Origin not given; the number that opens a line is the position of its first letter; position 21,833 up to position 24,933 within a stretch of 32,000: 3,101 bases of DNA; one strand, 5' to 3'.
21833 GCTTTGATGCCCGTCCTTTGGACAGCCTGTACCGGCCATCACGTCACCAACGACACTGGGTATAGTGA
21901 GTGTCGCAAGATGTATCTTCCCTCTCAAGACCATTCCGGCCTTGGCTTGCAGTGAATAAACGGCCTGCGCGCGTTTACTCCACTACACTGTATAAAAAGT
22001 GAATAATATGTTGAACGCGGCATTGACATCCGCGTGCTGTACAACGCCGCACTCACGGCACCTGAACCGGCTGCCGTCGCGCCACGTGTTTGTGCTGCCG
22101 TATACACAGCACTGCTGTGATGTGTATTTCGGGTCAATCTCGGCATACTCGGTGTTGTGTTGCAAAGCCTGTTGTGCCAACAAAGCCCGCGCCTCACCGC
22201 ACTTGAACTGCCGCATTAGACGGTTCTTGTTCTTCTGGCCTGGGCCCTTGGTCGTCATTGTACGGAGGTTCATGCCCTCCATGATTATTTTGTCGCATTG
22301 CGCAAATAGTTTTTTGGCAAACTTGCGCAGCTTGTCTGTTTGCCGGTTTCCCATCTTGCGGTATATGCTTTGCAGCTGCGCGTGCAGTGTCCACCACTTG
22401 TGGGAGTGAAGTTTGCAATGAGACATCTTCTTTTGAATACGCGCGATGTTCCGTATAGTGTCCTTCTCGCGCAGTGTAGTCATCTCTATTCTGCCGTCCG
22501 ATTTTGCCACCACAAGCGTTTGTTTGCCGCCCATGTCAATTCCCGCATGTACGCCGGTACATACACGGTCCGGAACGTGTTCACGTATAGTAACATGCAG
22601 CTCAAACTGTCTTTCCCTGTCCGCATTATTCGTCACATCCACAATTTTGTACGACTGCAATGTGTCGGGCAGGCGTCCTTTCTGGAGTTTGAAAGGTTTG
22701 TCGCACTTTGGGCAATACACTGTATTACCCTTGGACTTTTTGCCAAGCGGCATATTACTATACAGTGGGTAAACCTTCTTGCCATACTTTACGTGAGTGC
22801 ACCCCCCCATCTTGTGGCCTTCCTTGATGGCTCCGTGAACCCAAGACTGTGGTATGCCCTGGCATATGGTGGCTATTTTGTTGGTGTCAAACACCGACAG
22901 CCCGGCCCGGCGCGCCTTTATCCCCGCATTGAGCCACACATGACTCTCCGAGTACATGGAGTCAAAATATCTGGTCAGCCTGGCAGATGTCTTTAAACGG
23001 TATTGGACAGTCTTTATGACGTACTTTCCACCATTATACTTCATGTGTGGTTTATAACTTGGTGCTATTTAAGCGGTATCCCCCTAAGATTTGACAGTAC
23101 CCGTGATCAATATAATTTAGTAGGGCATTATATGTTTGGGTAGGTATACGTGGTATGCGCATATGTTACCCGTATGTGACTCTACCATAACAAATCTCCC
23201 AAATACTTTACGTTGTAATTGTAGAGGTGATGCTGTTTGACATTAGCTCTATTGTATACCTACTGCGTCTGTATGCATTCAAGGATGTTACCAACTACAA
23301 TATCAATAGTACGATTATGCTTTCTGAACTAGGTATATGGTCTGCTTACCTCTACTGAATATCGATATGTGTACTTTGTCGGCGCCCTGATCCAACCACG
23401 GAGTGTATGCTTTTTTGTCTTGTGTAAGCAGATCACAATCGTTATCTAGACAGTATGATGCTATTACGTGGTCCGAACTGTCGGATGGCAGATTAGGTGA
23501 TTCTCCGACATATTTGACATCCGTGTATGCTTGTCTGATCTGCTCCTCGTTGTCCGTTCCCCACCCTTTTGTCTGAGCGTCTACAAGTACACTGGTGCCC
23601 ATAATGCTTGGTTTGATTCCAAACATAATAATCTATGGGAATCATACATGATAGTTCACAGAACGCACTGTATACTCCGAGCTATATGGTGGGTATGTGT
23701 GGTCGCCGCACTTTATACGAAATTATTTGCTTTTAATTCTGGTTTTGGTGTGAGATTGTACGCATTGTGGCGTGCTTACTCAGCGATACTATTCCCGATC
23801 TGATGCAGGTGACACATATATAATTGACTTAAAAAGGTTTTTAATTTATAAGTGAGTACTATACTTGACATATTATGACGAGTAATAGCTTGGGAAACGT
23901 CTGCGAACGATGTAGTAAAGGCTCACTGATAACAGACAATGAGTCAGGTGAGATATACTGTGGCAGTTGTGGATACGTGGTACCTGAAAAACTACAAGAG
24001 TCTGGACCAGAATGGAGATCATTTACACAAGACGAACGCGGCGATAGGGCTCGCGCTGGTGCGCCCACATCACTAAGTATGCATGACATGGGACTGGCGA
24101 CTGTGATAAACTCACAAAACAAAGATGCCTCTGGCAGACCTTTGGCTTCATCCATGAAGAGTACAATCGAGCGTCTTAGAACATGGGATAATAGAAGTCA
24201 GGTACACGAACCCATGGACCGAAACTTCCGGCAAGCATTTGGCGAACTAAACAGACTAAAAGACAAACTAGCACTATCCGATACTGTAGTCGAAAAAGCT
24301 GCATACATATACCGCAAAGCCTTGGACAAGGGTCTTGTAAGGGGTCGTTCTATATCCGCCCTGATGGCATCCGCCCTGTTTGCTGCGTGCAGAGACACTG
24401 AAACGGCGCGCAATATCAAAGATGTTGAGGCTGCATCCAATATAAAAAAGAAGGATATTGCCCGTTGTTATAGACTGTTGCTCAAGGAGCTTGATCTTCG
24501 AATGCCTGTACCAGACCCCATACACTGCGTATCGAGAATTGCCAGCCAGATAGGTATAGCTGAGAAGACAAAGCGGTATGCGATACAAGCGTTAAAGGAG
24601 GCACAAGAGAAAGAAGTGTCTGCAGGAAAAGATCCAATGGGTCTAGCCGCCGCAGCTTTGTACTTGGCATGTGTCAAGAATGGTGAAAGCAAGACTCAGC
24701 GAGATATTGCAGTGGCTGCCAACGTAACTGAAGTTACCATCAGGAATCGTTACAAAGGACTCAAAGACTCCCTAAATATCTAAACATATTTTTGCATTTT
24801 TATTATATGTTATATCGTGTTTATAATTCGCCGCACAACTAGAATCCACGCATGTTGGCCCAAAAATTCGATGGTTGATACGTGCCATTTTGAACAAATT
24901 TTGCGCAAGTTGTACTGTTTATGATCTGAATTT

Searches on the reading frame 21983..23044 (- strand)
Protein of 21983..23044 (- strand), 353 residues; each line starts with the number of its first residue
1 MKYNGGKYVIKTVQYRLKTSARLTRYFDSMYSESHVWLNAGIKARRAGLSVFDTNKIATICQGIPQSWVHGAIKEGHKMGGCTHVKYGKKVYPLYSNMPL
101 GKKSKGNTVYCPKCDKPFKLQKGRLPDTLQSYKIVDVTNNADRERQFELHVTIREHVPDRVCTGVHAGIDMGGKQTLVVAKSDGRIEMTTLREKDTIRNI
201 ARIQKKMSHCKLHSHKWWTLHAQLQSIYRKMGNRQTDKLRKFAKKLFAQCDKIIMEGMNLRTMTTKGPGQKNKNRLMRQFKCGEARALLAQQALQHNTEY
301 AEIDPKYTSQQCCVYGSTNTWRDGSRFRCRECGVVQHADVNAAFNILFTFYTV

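Call 16: search_protein_families(library=pfam, proteins=[window:21983-23044:-], max_evalue=0.001)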
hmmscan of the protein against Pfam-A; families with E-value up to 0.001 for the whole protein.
window:21983-23044:- (353 aa): 2 families
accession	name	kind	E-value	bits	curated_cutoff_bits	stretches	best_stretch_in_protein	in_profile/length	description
PF07282.18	Cas12f1-like_TNB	-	9.8e-15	54.9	26.3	1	284-346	3-60/60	Cas12f1-like, TNB domain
PF01385.25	OrfB_IS605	-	3.6e-10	40.5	30.5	1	158-264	10-117/120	Probable transposase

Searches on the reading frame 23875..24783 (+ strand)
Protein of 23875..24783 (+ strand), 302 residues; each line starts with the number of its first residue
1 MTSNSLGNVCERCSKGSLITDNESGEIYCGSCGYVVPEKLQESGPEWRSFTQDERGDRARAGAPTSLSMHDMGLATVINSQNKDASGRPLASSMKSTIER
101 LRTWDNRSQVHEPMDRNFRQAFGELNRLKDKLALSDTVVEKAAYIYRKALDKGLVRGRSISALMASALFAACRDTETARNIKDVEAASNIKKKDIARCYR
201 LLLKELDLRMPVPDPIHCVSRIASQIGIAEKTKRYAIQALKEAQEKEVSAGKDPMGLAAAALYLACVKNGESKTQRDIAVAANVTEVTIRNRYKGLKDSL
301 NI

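Call 16: search_protein_families(library=pfam, proteins=[window:23875-24783:+], max_evalue=0.001)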
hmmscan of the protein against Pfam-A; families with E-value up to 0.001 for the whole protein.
window:23875-24783:+ (302 aa): 3 families
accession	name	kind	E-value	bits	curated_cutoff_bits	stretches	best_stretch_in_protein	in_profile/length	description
PF00382.24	TFIIB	-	6.5e-40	135.5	23.6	2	211-298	4-91/92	Transcription factor TFIIB repeat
PF08271.17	Zn_Ribbon_TF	-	2.5e-10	40.1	29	1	9-50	2-43/43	TFIIB zinc-binding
PF00134.28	Cyclin_N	-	0.00077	19.6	23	0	124-210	37-126/127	Cyclin, N-terminal domain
